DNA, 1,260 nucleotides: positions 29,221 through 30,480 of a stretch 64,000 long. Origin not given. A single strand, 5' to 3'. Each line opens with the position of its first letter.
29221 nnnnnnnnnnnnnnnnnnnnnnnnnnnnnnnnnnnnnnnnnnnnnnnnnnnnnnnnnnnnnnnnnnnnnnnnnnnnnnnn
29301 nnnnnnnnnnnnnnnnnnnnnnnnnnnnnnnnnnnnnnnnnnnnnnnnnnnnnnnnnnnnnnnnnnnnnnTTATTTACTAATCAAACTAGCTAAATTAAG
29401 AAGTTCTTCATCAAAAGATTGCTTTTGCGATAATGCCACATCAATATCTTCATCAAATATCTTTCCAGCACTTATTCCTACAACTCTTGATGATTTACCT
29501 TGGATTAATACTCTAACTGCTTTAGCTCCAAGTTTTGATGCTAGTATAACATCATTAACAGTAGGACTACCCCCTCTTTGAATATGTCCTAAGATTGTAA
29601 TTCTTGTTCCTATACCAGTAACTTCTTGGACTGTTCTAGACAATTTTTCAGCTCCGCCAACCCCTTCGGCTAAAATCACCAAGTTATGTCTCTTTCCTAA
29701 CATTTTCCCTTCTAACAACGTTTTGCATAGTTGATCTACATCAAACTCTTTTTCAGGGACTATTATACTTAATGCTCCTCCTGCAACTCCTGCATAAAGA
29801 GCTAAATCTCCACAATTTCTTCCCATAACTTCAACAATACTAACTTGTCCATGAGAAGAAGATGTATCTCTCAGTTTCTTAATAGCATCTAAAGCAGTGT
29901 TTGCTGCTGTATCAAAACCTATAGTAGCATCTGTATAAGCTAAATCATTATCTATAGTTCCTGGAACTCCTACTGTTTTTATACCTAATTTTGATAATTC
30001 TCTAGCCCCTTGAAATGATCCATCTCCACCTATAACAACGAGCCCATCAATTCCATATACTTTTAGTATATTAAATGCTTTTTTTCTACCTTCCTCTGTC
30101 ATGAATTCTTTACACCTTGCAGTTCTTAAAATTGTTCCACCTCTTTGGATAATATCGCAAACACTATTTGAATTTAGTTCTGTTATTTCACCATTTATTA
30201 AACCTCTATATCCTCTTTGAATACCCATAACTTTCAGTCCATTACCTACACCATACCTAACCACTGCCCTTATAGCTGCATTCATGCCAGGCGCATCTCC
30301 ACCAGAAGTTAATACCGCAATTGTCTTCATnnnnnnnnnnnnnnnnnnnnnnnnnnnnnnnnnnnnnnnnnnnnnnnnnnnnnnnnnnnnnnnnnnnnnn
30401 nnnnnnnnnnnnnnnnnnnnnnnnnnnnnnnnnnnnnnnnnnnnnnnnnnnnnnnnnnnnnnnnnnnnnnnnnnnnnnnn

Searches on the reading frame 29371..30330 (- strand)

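Call 51: search_protein_families(library=pfam, proteins=[window:29371-30330:-], max_evalue=1e-8)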
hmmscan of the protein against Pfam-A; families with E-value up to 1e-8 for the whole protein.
window:29371-30330:- (319 aa): 1 family
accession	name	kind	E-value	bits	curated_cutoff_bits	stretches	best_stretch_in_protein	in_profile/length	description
PF00365.25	PFK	-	3.3e-108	361.7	30.9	1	4-275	2-277/277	Phosphofructokinase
